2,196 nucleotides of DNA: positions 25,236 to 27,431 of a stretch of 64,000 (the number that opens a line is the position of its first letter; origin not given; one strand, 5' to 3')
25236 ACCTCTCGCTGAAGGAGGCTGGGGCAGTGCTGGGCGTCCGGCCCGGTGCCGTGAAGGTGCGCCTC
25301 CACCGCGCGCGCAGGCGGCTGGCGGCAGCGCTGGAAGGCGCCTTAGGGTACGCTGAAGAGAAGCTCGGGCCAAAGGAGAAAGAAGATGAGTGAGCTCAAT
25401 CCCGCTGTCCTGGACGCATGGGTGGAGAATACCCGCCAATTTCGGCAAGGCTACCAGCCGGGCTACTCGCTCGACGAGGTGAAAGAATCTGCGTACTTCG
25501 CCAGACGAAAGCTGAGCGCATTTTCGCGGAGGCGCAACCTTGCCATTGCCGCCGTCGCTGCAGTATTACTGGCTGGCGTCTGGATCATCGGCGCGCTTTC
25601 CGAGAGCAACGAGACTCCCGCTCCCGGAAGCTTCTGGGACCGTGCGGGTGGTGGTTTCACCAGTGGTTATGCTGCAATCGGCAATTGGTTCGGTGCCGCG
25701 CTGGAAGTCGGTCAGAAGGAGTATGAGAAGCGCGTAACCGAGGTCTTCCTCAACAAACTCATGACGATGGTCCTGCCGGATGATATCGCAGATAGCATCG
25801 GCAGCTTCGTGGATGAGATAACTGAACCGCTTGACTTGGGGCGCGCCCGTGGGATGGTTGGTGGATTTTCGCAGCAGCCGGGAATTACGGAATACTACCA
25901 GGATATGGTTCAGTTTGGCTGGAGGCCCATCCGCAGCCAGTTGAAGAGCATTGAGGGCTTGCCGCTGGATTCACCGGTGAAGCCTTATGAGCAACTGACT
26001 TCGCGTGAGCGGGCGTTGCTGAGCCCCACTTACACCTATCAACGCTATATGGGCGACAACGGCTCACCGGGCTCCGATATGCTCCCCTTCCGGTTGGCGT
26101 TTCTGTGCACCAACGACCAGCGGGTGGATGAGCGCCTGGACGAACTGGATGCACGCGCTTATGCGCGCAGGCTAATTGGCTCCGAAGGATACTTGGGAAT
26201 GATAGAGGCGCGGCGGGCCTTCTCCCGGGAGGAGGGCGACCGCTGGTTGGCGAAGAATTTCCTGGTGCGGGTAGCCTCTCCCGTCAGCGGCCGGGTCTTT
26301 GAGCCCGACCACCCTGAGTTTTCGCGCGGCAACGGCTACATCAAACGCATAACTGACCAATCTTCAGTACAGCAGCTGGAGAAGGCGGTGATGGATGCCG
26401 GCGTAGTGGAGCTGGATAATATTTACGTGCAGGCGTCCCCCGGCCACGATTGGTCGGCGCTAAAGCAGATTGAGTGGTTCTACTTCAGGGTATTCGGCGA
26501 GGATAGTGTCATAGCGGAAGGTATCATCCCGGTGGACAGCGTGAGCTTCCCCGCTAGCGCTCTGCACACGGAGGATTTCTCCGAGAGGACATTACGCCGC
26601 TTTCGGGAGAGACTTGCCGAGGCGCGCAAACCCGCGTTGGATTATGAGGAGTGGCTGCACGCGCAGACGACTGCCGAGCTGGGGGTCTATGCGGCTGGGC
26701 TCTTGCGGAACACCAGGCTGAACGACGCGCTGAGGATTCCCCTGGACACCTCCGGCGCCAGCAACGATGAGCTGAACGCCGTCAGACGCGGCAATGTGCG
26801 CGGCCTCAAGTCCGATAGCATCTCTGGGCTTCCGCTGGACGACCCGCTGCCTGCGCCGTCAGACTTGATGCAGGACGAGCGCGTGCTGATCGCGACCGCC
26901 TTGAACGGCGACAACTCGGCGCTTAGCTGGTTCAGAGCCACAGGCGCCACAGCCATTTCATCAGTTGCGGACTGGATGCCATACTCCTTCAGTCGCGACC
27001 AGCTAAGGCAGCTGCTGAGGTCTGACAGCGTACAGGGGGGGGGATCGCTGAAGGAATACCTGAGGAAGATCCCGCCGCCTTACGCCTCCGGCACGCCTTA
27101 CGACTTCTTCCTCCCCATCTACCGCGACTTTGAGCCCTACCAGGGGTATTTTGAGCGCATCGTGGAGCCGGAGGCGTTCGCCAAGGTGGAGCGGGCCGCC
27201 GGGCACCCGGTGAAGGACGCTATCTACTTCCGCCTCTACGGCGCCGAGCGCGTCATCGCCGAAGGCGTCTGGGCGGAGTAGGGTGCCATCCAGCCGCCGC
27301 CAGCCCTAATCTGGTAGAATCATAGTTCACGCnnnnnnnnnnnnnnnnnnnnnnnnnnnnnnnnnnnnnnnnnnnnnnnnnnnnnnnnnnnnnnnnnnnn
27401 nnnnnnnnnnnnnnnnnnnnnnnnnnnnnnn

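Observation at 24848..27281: ECF sigma factor translationally coupled to a membrane-anchored EPWH-GNGY protein (putative anti-sigma with a novel sensor domain)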

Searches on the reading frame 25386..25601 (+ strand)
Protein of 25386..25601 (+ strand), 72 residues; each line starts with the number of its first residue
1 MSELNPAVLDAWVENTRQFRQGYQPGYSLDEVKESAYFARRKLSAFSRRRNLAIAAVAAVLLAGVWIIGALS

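Call 64: search_solved_structures(query=A8, max_evalue=10)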
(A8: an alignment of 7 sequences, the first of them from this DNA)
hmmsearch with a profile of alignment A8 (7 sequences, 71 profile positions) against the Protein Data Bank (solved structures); distinct sequences matched with E-value up to 10: 9.
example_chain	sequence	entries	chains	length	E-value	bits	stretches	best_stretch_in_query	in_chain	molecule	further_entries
2m8r_A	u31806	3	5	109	0.073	16.4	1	20-68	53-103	Syntaxin-1A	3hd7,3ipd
5e68_A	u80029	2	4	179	0.4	14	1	25-57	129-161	S-ribosylhomocysteine lyase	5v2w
3tk8_A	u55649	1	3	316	0.67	13.3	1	6-45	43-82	2,3,4,5-tetrahydropyridine-2,6-dicarboxylate N-succinyltransferase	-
6ncv_A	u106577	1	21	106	0.73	13.1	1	10-52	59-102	NACHT, LRR and PYD domains-containing protein 6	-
9olq_A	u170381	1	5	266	2.5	11.4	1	27-67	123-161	Designed allosteric facilitated dissociation switch AS1 H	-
9dcz_A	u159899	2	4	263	6.3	10.1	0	27-67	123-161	Designed allosteric facilitated dissociation switch AS1 H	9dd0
9dcx_A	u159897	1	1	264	6.4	10.1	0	27-67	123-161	Designed allosteric facilitated dissociation switch AS1 H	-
9dd1_A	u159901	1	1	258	8.4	9.7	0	27-67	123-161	Designed allosteric facilitated dissociation switch AS1 T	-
9dcy_A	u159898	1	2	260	8.6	9.7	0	27-67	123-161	Designed allosteric facilitated dissociation switch AS1 H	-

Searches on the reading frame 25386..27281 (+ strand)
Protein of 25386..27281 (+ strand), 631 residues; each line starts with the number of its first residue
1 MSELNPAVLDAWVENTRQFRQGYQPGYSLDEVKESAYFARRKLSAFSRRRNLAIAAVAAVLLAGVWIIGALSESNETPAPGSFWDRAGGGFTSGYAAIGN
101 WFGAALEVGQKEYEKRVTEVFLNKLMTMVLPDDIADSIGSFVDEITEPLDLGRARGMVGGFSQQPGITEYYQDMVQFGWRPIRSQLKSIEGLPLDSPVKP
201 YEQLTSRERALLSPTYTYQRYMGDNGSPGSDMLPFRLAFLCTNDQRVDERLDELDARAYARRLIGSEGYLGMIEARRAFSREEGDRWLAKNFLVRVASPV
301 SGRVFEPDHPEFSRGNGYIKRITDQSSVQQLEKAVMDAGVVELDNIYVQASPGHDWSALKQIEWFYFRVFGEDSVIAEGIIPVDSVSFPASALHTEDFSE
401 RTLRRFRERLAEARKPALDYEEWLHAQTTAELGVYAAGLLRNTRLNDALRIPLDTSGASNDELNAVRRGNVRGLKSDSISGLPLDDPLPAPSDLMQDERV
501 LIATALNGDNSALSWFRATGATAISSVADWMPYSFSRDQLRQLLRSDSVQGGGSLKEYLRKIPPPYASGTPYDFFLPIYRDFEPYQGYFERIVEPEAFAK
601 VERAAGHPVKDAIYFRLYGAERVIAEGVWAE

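Call 3: search_protein_families(library=pfam, proteins=[window:25386-27281:+], max_evalue=0.1)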
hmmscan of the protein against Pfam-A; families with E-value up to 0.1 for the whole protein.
window:25386-27281:+ (631 aa): 0 families

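Call 7: find_homologous_proteins(query=window:25386-27278:+, max_evalue=0.001)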
Query window:25386-27278:+ (631 aa): 6 proteins with E <= 0.001 among 8000 candidates.
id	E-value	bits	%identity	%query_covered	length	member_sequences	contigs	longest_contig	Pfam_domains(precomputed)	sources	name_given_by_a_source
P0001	0.0e+0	1430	100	100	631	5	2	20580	-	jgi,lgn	-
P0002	0.0e+0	1122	79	100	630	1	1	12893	-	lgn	-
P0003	4.2e-159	549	48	91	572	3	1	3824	-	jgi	-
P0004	2.5e-150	520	44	100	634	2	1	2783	-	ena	-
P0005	4.1e-140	486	43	97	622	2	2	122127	-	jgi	-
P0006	2.2e-97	345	38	82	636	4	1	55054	-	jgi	-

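Call 8: search_protein_families(library=ncbifam, proteins=[window:25386-27278:+], max_evalue=0.1)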
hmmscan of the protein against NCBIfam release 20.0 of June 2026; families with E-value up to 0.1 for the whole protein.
window:25386-27278:+ (631 aa): 0 families

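Call 9: find_encoding_contigs(protein=P0005, flank=10000, max_places=3)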
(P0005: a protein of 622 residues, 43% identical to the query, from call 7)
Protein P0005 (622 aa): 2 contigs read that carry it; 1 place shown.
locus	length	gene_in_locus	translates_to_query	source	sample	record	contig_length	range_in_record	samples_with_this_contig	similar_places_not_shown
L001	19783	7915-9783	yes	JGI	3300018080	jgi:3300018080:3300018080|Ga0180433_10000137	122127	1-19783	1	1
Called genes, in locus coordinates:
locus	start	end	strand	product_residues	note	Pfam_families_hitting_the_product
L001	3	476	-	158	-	?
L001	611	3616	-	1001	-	PF00072:Response_reg, PF00989:PAS, PF08448:PAS_4, PF13426:PAS_9, PF08447:PAS_3, PF00989:PAS, PF08448:PAS_4, PF13426:PAS_9, +4 more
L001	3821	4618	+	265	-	PF01381:HTH_3, PF13560:HTH_31, PF00717:Peptidase_S24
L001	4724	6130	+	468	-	PF06689:zf-C4_ClpX, PF00004:AAA, PF07724:AAA_2, PF07728:AAA_5 (faint), PF13401:AAA_22 (weak), PF10431:ClpB_D2-small (weak)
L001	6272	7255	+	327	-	-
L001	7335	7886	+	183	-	PF22233:PhyR_sigma-like (faint), PF08281:Sigma70_r4_2, PF04545:Sigma70_r4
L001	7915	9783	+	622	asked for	-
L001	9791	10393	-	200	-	PF20347:DUF6642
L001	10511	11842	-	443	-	-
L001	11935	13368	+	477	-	PF00375:SDF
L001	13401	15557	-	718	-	-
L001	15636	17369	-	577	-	-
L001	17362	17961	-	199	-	PF04011:LemA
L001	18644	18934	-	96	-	PF00076:RRM_1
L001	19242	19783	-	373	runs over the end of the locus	PF00478:IMPDH (faint), PF03060:NMO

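Call 10: find_encoding_contigs(protein=P0006, flank=10000, max_places=3)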
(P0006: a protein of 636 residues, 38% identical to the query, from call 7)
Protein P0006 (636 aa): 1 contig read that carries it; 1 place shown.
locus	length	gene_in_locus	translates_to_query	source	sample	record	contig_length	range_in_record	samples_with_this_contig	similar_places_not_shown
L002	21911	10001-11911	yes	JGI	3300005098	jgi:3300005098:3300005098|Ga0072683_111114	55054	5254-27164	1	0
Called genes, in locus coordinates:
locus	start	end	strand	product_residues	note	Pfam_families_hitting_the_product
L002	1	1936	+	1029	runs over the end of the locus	PF00801:PKD (weak), PF13927:Ig_3 (faint), PF07679:I-set (faint), PF18911:PKD_4 (faint), PF00801:PKD (weak)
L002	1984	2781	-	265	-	PF03807:F420_oxidored (weak), PF01958:Asp_DH_C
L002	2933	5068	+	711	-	PF00404:Dockerin_1 (weak), PF00801:PKD (weak), PF07679:I-set (faint), PF13927:Ig_3 (faint), PF18911:PKD_4 (weak), PF00801:PKD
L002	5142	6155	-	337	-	PF02445:NadA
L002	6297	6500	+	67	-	-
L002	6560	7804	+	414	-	-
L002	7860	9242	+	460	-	PF06689:zf-C4_ClpX, PF07724:AAA_2, PF00004:AAA, PF07728:AAA_5 (faint), PF10431:ClpB_D2-small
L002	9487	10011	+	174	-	PF04542:Sigma70_r2 (weak), PF08281:Sigma70_r4_2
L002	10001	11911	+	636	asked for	-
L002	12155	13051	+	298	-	-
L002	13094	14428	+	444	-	PF07969:Amidohydro_3 (weak), PF01979:Amidohydro_1, PF07969:Amidohydro_3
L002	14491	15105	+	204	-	PF04961:FTCD_C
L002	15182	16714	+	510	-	PF00221:Lyase_aromatic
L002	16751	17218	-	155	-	-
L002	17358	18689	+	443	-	PF01523:PmbA_TldD_1st, PF19290:PmbA_TldD_2nd, PF19289:PmbA_TldD_3rd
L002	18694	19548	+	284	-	PF01940:DUF92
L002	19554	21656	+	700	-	PF05378:Hydant_A_N, PF01968:Hydantoinase_A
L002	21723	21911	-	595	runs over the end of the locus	-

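Call 11: find_encoding_contigs(protein=P0002, flank=10000, max_places=3)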
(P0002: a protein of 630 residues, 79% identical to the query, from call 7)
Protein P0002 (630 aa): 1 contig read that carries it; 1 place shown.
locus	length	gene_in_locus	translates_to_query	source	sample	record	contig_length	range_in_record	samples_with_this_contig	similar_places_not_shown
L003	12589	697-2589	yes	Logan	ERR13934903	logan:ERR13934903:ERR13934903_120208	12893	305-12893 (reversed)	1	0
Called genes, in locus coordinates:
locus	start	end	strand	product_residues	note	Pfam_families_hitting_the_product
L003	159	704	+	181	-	PF04542:Sigma70_r2, PF08281:Sigma70_r4_2, PF04545:Sigma70_r4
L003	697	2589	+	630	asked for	-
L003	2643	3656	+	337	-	PF02562:PhoH, PF13604:AAA_30, PF13245:AAA_19 (weak)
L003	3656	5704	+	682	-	PF07697:7TMR-HDED, PF07698:7TM-7TMR_HD, PF01966:HD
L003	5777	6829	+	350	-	-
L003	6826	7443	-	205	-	PF02441:Flavoprotein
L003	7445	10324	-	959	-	-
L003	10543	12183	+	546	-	PF05960:DUF885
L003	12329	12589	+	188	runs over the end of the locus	?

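Call 23: find_related_loci(query=A1, collection=genome_contigs, flank=10000)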
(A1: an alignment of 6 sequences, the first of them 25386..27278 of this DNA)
Query A1 (631 aa) in genome_contigs; peptide patterns used: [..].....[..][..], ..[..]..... (x = any residue, [..] = any of these).
151 stretches matched a pattern; 3 encode a relative of the query (tblastn E <= 1e-3); 3 distinct loci.
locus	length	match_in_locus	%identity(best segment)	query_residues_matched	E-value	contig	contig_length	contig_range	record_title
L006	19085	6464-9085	38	113-628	8e-103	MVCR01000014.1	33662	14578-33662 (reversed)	MAG: Planctomycetales bacterium 4484_113 ex4484_113_scaffold_1010, whole genome shotgun sequence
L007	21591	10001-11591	41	113-630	2e-102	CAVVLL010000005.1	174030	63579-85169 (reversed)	MAG: uncultured bacterium isolate MFD04716.bin.2.297 genome assembly, contig: contig_117997, whole genome shotgun sequen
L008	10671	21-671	55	188-631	1e-64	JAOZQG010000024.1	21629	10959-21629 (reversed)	MAG: bacterium isolate GMC4.metabat2.94 GMC4_2205_length_21629_cov_8.484287, whole genome shotgun sequence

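Call 35: find_encoding_contigs(protein=P0003, flank=5000, max_places=2)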
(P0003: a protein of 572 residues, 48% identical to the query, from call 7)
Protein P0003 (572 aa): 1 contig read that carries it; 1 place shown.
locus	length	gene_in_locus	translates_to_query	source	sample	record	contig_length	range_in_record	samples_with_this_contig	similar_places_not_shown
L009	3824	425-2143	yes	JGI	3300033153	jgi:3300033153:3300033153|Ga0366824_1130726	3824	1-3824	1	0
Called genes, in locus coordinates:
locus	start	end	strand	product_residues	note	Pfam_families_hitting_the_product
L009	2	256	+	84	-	?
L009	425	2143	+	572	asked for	-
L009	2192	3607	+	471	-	PF00375:SDF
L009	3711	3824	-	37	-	?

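Call 36: find_encoding_contigs(protein=P0004, flank=5000, max_places=2)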
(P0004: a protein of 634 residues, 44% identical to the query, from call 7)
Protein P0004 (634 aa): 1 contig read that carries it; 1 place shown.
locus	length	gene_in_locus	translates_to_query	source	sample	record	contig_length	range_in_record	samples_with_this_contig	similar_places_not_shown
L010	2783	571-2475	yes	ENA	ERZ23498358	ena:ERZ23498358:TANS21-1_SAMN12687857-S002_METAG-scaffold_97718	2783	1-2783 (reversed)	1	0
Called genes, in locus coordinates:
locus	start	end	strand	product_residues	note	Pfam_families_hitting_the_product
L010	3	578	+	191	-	?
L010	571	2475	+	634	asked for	-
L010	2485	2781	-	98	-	?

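Call 65: search_protein_families(library=pfam, proteins=[L008:4934-5575:+, L008:5568-7466:+, L001:6272-7255:+], max_evalue=10)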
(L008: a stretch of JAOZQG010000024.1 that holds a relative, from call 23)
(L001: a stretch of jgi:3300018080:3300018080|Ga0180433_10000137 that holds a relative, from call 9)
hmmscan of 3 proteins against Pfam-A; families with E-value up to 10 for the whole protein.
L008:4934-5575:+ (213 aa): 1 family
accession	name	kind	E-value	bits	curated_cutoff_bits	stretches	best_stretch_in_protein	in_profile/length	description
PF01257.25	2Fe-2S_thioredx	-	1.9e-41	141.7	24.8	1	60-203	2-145/145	Thioredoxin-like [2Fe-2S] ferredoxin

L008:5568-7466:+ (632 aa): 22 families
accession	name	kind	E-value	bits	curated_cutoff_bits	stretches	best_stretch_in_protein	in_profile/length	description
PF01512.22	Complex1_51K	-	2.3e-40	138.4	31.2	1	178-348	3-150/150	Nuo51 FMN-binding domain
PF10589.14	NADH_4Fe-4S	-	6.8e-31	106.4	23.5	1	458-542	1-85/85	NADH-ubiquinone oxidoreductase-F iron-sulfur binding region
PF00037.32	Fer4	-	1.8e-13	50.1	21.1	2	561-581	3-23/24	4Fe-4S binding domain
PF13237.11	Fer4_10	-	3.1e-10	40.2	25.5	1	563-613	6-53/53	4Fe-4S dicluster domain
PF12838.12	Fer4_7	-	5e-10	40.1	27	1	566-616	2-52/52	4Fe-4S dicluster domain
PF13187.11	Fer4_9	-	4.3e-09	36.7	27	1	565-617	1-52/52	4Fe-4S dicluster domain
PF12797.12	Fer4_2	-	1.5e-08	34.5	24.5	2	561-578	5-22/22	4Fe-4S binding domain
PF12837.12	Fer4_6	-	5.8e-08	32.8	25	2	561-581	4-24/24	4Fe-4S binding domain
PF14697.11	Fer4_21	-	5e-07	30.2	35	3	563-618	5-58/59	4Fe-4S dicluster domain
PF25160.1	LdpA_Fe-S-bd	-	1.2e-06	28.6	27.6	2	548-584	13-46/49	LdpA Fe-S cluster-binding domain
PF13484.11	Fer4_16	-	1e-05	26.6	30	2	602-620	2-20/66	4Fe-4S double cluster binding domain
PF01257.25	2Fe-2S_thioredx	-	3.9e-05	24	24.8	1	26-98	66-143/145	Thioredoxin-like [2Fe-2S] ferredoxin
PF12800.12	Fer4_4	-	0.00041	20.9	24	2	563-577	1-15/17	4Fe-4S binding domain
PF10531.15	SLBB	-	0.00041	20.6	27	1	371-419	2-53/55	SLBB domain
PF13183.11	Fer4_8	-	0.00054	20.9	27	3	564-615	3-67/68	4Fe-4S dicluster domain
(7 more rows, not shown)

L001:6272-7255:+ (327 aa): 9 families
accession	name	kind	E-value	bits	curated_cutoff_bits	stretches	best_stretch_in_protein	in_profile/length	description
PF01442.23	Apolipoprotein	-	0.0066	16.6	90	1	230-297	112-166/190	Apolipoprotein A1/A4/E domain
PF08614.16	ATG16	-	0.0088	16.7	33.7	1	240-324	86-172/200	Autophagy protein 16 (ATG16)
PF13248.11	Zn_ribbon_3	-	0.028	14.3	27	1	175-189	3-17/26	zinc-ribbon domain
PF24460.1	DUF7575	-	0.031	14.1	28.5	1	177-187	6-16/28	Domain of unknown function (DUF7575)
PF08882.16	Acetone_carb_G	-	0.062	14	21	1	168-199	69-101/113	Acetone carboxylase gamma subunit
PF23454.1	Zn_ribbon_Brz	-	0.12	13.4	27.9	1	175-190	6-21/58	Transcriptional regulator Brz zinc beta ribbon domain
PF04859.17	DUF641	-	0.22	12.3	27.6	1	253-324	55-126/127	Plant protein of unknown function (DUF641)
PF13830.11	DUF4192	-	0.24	11.8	27.8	1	228-314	149-235/321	Domain of unknown function (DUF4192)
PF14803.11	Zn_ribbon_Nudix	-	0.24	11.8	25.6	1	177-192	3-18/34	Nudix N-terminal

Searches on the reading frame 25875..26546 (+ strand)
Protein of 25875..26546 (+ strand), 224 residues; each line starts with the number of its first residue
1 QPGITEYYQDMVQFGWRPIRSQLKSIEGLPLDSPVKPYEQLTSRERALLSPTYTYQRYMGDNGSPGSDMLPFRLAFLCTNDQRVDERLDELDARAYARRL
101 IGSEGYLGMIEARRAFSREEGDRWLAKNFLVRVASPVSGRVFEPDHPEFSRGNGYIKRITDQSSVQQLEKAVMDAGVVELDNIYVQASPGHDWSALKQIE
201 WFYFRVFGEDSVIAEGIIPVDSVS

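Call 38: predict_structure(alignment_id=A4)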
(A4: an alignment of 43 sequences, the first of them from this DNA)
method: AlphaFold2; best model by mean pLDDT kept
length: 224 residues; sequences in the alignment: 43
mean_pLDDT: 86.4   pTM: 0.85
mean pLDDT of the five models: 86.4, 86.0, 84.9, 84.4, 84.0
residues with pLDDT >= 90: 123; 70-90: 71; 50-70: 30; < 50: 0
segments of 3 or more residues with pLDDT < 50: none
pLDDT, mean of each block of 10 residues (from residue 1): 82 93 95 97 93 69 59 72 63 79 80 87 84 90 93 94 97 95 93 95 97 96 76
secondary structure, 60 per line:
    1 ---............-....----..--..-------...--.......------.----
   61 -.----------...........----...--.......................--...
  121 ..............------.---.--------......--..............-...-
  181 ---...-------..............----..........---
elements in order: H4-14 H17-20 H43-49 H73-83 H93-115 H118-133 E154-159 H162-175 E177-179 E184-186 H194-198 E199-207 E212-221

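Call 51: fold_search(model_id=the predicted structure, library=pdb)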
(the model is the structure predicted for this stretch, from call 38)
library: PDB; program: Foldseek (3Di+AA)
matches with E <= 10: 253; with E <= 0.001: 0
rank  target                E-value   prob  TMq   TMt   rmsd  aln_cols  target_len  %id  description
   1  6cmq_D                5.9e-01  0.02  0.10  0.07  23.7       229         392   12  Structure of human SHP2 without N-SH2 domain (released 2018-11-14)
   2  8rw9_E                1.3e+00  0.05  0.09  0.12   9.4        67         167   10  Domains 1 and 2 of Bacillus anthracis Sap S-layer in complex with Nb694 (released 2024-11-20)
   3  6cmq_C                1.4e+00  0.01  0.11  0.07  19.9       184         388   12  Structure of human SHP2 without N-SH2 domain (released 2018-11-14)
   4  6g1m_A                1.6e+00  0.06  0.13  0.09  12.3       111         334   13  Amine Dehydrogenase from Petrotoga mobilis; open and closed form (released 2019-03-27)
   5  4pbv_C                1.6e+00  0.01  0.09  0.10  11.0        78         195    9  Crystal structure of chicken receptor protein tyrosine phosphatase sigma in complex with TrkC (released 2014-11-12)
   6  2gj7_E                2.1e+00  0.04  0.09  0.11   7.7        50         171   20  Crystal Structure of a gE-gI/Fc complex (released 2006-05-30)
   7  8ebu_D                2.2e+00  0.01  0.11  0.07  19.4       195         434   12  XPC release from Core7-XPA-DNA (Cy5) (released 2023-04-19)
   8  7wtw_q                2.3e+00  0.03  0.11  0.12  15.2        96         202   14  Cryo-EM structure of a human pre-40S ribosomal subunit - State RRP12-A3 (released 2022-10-19)
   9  6e58_B                2.6e+00  0.05  0.10  0.03  16.0        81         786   10  Crystal structure of Streptococcus pyogenes endo-beta-N-acetylglucosaminidase (EndoS2) (released 2019-02-06)
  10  2yd4                  2.6e+00  0.01  0.09  0.10  11.0        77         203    9  Crystal structure of the N-terminal Ig1-2 module of Chicken Receptor Protein Tyrosine Phosphatase Sigma (released 2011-04-13)
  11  6mdc_A                2.6e+00  0.01  0.10  0.06  20.0       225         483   13  Non-receptor Protein Tyrosine Phosphatase SHP2 in Complex with Allosteric Inhibitor Pyrazolo-pyrimidinone 1 SHP389 (released 2019-02-13)
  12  8s80_F                2.8e+00  0.04  0.13  0.14  11.9        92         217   14  Domains 4 and 5 of Sap S-layer protein from Bacillus anthracis (released 2024-11-20)
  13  9iqm                  2.8e+00  0.02  0.09  0.16  12.1        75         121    8  CatM-L6S, a SnoaL-like protein in complex with substrate mimic L6S (released 2025-07-16)
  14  4pbv_E                2.8e+00  0.01  0.09  0.10  11.1        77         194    9  Crystal structure of chicken receptor protein tyrosine phosphatase sigma in complex with TrkC (released 2014-11-12)
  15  8ebt_D                2.8e+00  0.01  0.11  0.07  19.5       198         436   12  XPA repositioning Core7 of TFIIH relative to XPC-DNA lesion (Cy5) (released 2023-04-19)
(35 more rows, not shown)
